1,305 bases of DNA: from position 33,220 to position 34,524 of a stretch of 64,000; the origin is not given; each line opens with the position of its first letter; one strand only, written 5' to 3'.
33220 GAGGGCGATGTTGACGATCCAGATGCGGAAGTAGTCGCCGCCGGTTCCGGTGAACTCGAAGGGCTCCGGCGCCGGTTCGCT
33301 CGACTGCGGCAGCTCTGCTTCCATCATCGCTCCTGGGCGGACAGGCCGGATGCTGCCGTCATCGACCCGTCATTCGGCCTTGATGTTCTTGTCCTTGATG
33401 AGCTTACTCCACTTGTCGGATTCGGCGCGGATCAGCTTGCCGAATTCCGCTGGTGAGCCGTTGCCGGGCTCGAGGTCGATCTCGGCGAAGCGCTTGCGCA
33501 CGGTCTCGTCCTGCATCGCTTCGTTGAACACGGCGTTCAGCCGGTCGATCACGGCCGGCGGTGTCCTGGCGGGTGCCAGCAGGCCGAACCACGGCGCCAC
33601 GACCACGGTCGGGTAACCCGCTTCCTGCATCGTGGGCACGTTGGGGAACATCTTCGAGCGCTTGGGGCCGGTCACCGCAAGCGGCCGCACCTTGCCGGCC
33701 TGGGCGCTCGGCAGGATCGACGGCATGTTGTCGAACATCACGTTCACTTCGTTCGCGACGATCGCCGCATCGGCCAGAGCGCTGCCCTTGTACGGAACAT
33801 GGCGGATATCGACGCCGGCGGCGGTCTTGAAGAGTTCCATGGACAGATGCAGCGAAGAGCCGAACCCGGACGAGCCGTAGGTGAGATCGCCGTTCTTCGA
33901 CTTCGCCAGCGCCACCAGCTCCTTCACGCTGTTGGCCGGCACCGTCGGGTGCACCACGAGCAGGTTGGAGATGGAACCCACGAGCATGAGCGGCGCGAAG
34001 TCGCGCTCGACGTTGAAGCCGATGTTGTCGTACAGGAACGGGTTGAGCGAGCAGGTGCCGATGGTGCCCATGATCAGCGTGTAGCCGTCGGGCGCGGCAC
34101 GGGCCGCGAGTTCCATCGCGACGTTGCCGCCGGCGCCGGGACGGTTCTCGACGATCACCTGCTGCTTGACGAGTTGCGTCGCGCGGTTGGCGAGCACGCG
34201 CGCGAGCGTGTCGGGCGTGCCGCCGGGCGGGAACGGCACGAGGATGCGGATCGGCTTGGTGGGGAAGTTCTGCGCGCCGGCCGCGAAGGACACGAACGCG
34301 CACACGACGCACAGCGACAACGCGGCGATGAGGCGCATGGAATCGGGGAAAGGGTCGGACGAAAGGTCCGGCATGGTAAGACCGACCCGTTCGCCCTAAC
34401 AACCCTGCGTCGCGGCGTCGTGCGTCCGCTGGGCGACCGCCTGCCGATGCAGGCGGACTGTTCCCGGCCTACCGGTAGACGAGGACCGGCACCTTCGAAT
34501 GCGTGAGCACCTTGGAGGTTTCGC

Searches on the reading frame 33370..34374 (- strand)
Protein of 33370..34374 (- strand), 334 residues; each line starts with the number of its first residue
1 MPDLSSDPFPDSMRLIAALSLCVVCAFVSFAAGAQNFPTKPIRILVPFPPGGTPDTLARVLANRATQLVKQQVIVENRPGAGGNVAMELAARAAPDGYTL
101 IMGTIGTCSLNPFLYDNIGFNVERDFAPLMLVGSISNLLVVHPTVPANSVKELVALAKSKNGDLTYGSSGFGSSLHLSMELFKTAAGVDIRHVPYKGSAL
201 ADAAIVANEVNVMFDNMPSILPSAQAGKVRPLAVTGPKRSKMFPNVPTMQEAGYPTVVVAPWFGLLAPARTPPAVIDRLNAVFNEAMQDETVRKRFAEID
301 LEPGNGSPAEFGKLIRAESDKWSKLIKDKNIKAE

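Call 69: search_protein_families(library=pfam, proteins=[window:33370-34374:-], max_evalue=0.0001)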
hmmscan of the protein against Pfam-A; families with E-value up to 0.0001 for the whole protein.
window:33370-34374:- (334 aa): 1 family
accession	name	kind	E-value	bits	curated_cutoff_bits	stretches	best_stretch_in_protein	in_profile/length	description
PF03401.19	TctC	-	8.1e-74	249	27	1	58-330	2-273/274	Tripartite tricarboxylate transporter family receptor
